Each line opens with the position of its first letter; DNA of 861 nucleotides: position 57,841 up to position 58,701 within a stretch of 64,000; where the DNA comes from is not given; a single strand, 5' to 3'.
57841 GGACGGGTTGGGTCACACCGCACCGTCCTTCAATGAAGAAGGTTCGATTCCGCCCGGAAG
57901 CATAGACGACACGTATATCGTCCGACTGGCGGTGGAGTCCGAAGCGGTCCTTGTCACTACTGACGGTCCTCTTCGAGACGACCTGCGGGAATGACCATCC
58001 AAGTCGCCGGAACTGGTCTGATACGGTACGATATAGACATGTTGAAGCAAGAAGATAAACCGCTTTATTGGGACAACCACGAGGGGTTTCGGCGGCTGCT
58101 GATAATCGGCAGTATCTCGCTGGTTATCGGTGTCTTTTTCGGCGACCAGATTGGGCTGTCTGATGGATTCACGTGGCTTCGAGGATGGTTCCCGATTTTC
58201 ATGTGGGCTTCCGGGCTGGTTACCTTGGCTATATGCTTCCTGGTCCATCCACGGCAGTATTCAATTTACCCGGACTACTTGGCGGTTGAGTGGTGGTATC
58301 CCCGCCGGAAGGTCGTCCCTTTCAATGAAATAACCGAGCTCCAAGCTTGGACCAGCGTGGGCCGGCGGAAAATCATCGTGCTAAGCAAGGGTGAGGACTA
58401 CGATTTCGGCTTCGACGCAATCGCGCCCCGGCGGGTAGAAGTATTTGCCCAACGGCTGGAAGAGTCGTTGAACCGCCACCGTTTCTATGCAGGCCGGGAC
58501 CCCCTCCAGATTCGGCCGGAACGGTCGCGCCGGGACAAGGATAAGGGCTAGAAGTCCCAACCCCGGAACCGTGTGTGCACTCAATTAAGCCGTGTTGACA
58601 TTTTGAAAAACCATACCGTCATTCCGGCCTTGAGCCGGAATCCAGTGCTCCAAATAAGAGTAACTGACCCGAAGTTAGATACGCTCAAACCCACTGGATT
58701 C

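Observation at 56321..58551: Second ATPase + PIN-like pair, extended by a translationally coupled 2TM/PH-like membrane protein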

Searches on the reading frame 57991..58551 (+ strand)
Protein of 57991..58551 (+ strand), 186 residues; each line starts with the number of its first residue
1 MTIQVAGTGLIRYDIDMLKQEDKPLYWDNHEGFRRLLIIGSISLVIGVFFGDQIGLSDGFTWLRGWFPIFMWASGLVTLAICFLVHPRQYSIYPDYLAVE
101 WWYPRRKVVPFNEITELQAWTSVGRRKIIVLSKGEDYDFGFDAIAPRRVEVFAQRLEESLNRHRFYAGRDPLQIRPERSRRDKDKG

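Call 3: search_protein_families(library=pfam, proteins=[window:57991-58551:+], max_evalue=1)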
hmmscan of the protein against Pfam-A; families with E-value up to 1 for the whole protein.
window:57991-58551:+ (186 aa): 1 family
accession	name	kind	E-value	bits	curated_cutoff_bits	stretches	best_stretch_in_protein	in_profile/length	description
PF10882.14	bPH_5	-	0.18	12.3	22.5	1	89-141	2-53/100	Bacterial PH domain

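Call 4: search_protein_families(library=padloc, proteins=[window:57991-58551:+], max_evalue=1)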
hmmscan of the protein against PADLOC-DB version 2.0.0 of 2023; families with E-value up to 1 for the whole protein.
window:57991-58551:+ (186 aa): 0 families

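Call 5: search_protein_families(library=ncbifam, proteins=[window:57991-58551:+], max_evalue=1)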
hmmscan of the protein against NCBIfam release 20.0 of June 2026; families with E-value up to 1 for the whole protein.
window:57991-58551:+ (186 aa): 1 family
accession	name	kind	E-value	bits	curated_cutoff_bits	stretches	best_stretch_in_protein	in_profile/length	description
TIGR00624.1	tag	subfamily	0.017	14.8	232.5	1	89-151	8-69/179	DNA-3-methyladenine glycosylase I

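Call 12: find_homologous_proteins(query=window:57991-58551:+, max_evalue=0.01)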
Query window:57991-58551:+ (186 aa): 29 proteins with E <= 0.01 among 171 candidates.
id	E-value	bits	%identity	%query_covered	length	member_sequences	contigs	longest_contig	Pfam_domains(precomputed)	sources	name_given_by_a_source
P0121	1.5e-109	382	87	100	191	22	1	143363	-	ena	-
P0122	5.0e-85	302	73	91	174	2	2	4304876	-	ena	-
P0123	1.7e-83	297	73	91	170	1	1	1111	-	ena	-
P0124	1.7e-78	281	66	90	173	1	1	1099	-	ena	-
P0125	1.6e-77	278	66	91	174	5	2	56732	-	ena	-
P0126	5.3e-74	266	65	91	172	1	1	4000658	-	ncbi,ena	-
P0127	3.2e-72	260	63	91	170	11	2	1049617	-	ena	-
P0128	4.6e-72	260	64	91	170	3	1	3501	-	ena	-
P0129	1.5e-71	258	65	86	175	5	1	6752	-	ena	-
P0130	2.7e-71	257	62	91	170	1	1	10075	-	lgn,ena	-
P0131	4.9e-71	257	61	91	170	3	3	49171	-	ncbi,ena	-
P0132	1.5e-69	252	61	91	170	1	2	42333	-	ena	-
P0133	1.7e-68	248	62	91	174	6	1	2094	-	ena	-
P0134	2.3e-67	245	63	85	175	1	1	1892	-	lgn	-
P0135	2.3e-67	245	58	92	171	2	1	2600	-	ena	-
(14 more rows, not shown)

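Call 15: find_encoding_contigs(protein=P0121, flank=6000, max_places=3)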
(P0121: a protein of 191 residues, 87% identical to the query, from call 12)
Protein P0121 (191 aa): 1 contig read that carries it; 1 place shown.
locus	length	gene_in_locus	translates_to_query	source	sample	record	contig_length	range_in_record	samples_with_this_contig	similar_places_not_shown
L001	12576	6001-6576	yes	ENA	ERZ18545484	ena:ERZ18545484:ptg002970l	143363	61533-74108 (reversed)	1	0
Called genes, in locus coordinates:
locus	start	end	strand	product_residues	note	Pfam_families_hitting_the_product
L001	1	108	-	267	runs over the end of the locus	PF02230:Abhydrolase_2 (faint), PF00561:Abhydrolase_1, PF12146:Hydrolase_4, PF12697:Abhydrolase_6, PF03096:Ndr (faint), PF12695:Abhydrolase_5 (faint), PF00561:Abhydrolase_1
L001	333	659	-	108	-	-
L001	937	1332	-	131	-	-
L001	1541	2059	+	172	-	-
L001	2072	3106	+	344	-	-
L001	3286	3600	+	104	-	-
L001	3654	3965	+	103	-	-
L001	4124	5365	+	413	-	PF02463:SMC_N (weak), PF13175:AAA_15, PF13476:AAA_23 (weak), PF13304:AAA_21, PF13175:AAA_15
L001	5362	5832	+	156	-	-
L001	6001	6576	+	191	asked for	-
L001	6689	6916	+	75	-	-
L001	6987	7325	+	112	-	PF01850:PIN (weak)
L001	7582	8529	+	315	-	PF05681:Fumerase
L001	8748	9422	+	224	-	PF05683:Fumerase_C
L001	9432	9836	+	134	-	PF01127:Sdh_cyt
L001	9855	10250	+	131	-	PF01127:Sdh_cyt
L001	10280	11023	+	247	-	PF13085:Fer2_3, PF13237:Fer4_10, PF12838:Fer4_7 (weak), PF13183:Fer4_8, PF13534:Fer4_17 (weak)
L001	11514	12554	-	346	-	PF07355:GRDB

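Call 16: find_encoding_contigs(protein=P0126, flank=6000, max_places=3)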
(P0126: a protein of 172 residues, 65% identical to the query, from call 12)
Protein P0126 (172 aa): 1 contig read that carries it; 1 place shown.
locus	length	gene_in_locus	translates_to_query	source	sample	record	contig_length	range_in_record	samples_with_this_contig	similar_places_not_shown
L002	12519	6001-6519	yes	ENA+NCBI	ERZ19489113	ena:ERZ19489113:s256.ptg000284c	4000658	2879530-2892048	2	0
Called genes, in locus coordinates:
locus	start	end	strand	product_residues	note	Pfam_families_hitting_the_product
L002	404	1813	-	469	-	PF03480:DctP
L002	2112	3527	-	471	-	PF03480:DctP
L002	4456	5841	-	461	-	PF03480:DctP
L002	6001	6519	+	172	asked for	-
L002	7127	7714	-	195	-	PF03358:FMN_red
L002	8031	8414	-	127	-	-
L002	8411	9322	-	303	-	-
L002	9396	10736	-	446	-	PF00296:Bac_luciferase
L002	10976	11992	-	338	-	PF00296:Bac_luciferase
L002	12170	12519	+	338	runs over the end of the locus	PF04909:Amidohydro_2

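Call 17: find_encoding_contigs(protein=P0122, flank=6000, max_places=3)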
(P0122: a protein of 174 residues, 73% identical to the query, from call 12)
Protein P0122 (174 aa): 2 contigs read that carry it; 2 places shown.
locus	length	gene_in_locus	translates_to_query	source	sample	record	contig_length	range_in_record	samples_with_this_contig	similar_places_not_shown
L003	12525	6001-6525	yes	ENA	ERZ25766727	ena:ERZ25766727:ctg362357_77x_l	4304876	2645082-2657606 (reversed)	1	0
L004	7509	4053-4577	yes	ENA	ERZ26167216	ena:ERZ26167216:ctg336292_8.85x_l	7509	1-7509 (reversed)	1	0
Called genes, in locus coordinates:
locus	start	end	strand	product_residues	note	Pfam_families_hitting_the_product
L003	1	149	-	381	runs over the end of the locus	-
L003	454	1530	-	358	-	PF03480:DctP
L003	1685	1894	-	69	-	-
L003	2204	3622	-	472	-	PF03480:DctP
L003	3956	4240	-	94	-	-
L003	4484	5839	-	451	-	PF03480:DctP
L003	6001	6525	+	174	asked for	-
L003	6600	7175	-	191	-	PF03358:FMN_red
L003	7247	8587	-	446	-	PF00296:Bac_luciferase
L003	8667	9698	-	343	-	PF00296:Bac_luciferase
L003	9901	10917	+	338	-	PF04909:Amidohydro_2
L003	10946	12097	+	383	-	PF06441:EHN, PF00561:Abhydrolase_1, PF12697:Abhydrolase_6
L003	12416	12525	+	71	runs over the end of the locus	-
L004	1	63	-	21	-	?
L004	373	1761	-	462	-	PF03480:DctP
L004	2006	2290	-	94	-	-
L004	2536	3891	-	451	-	PF03480:DctP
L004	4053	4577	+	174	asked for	-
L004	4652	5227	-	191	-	PF03358:FMN_red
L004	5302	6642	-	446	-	PF00296:Bac_luciferase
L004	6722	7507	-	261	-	?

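Call 41: predict_structure(alignment_id=A5)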
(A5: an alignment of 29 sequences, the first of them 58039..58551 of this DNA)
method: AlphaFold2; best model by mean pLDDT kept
length: 170 residues; sequences in the alignment: 29
mean_pLDDT: 76.3   pTM: 0.65
mean pLDDT of the five models: 76.3, 73.0, 72.3, 69.7, 67.4
residues with pLDDT >= 90: 6; 70-90: 114; 50-70: 39; < 50: 11
segments of 3 or more residues with pLDDT < 50: 1-3, 163-170
pLDDT, mean of each block of 10 residues (from residue 1): 63 83 85 64 62 83 79 85 75 85 75 77 73 87 90 84 48
secondary structure, 60 per line:
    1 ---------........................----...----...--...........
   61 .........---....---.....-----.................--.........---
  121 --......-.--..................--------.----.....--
elements in order: E10-14 H15-33 H50-69 E73-76 E80-84 E90-94 E98-106 E109-117 E123-128 H133-150 H164-168

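Call 45: fold_search(model_id=the predicted structure, library=pdb)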
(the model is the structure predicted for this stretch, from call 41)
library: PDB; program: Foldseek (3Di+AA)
matches with E <= 10: 520; with E <= 0.001: 0
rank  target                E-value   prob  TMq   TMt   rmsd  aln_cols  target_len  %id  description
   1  8jpb_G                1.9e-03  1.00  0.40  0.11   2.9        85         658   10  cryo-EM structure of NTSR1-GRK2-Galpha(q) complexes 1 (released 2023-08-09)
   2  5wg3_A                3.6e-03  1.00  0.38  0.11   3.4        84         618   13  Human GRK2 in complex with Gbetagamma subunits and CCG258748 (released 2017-12-27)
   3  3uzs_A                4.2e-03  1.00  0.38  0.12   4.7        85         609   13  Structure of the C13.28 RNA Aptamer Bound to the G Protein-Coupled Receptor Kinase 2-Heterotrimeric G Protein Beta 1 a (released 2012-07-11)
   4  5wg5_A                4.2e-03  1.00  0.39  0.12   5.2        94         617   14  Human GRK2 in complex with Gbetagamma subunits and CCG224061 (released 2017-12-27)
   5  6u7c_A                5.4e-03  1.00  0.39  0.11   4.2        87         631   13  Human GRK2 in complex with Gbetagamma subunits and CCG258747 (released 2020-04-15)
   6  7xti_k                5.7e-03  1.00  0.38  0.17   3.8       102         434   11  RNA polymerase II elongation complex transcribing a nucleosome (EC58hex) (released 2022-10-12)
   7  5he3_A                6.0e-03  1.00  0.38  0.11   4.2        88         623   12  Bovine GRK2 in complex with Gbetagamma subunits and CCG224411 (released 2016-05-11)
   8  6zyx_Y                6.0e-03  1.00  0.35  0.07   4.7        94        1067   10  Outer Dynein Arm-Shulin complex - Shulin region from Tetrahymena thermophila (released 2021-01-20)
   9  6zyw_Y                6.0e-03  1.00  0.35  0.07   4.7        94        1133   10  Outer Dynein Arm-Shulin complex - overall structure (Tetrahymena thermophila) (released 2021-01-20)
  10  5ukl_A                6.4e-03  1.00  0.38  0.11   7.8        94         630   14  Human GRK2 in complex with Gbetagamma subunits and CCG222886 (14bd) (released 2017-04-05)
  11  3cik_A                6.8e-03  1.00  0.40  0.12   4.1        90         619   12  Human GRK2 in Complex with Gbetagamma subunits (released 2009-02-17)
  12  4khb_F                6.8e-03  1.00  0.39  0.38   3.5        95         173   12  Structure of the Spt16D Pob3N heterodimer (released 2013-05-29)
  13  1ym7_C                6.8e-03  1.00  0.36  0.11   3.2        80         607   12  G Protein-Coupled Receptor Kinase 2 (GRK2) (released 2005-07-05)
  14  7pwd_A                7.2e-03  1.00  0.40  0.12   3.5        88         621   11  Structure of an inhibited GRK2-G-beta and G-gamma complex (released 2021-10-20)
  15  7k7z_A                7.2e-03  1.00  0.39  0.12   4.0        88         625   12  Structure of a hit for G Protein Coupled Receptor Kinase 2 (GRK2) Inhibitor for the Potential Treatment of Heart Failu (released 2020-10-28)
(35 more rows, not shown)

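Call 52: search_protein_families(library=pfam, proteins=[L001:6686-6916:+, L001:6987-7325:+, L001:3597-3965:+, L001:3286-3600:+], max_evalue=0.001)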
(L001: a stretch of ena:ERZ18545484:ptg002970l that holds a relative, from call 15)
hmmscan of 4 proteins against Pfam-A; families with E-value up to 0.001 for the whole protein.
L001:6686-6916:+ (76 aa): 0 families

L001:6987-7325:+ (112 aa): 1 family
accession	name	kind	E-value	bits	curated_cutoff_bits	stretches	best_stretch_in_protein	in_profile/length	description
PF01850.27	PIN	-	8.6e-07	30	23.6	1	11-93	30-111/120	PIN domain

L001:3597-3965:+ (122 aa): 1 family
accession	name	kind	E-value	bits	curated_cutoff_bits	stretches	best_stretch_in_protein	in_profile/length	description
PF01850.27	PIN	-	6.4e-08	33.7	23.6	1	2-111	1-118/120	PIN domain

L001:3286-3600:+ (104 aa): 0 families

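Call 71: search_protein_families(library=pfam, alignment_id=A5, max_evalue=1)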
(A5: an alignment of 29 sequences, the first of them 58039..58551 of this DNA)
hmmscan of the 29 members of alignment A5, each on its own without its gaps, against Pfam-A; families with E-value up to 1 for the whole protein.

A. member 1, window:58039-58551:+ (170 aa): 1 family
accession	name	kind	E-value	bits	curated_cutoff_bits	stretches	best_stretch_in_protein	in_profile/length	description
PF10882.14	bPH_5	-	0.16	12.5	22.5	1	73-125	2-53/100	Bacterial PH domain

B. families by the number of members that match (of 29 scanned): 12 families
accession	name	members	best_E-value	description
PF10882.14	bPH_5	26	0.00012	Bacterial PH domain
PF06713.17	bPH_4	5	0.0019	Bacterial PH domain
PF12666.12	PrgI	3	0.21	PrgI family protein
PF10003.15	DUF2244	2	0.019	Integral membrane protein (DUF2244)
PF12051.14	DUF3533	2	0.067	Protein of unknown function (DUF3533)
PF20226.3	DUF6585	2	0.16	Family of unknown function (DUF6585)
PF05084.19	GRA6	1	0.011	Granule antigen protein (GRA6)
PF07185.16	DUF1404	1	0.026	Protein of unknown function (DUF1404)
PF24961.1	NfeD_membrane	1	0.11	NfeD integral membrane domain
PF25334.1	C2_GRDP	1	0.13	C2 domain of glycine-rich domain-containing protein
PF08229.16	SHR3_chaperone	1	0.2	ER membrane protein SH3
PF17591.7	UL41A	1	0.92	Herpesvirus UL41A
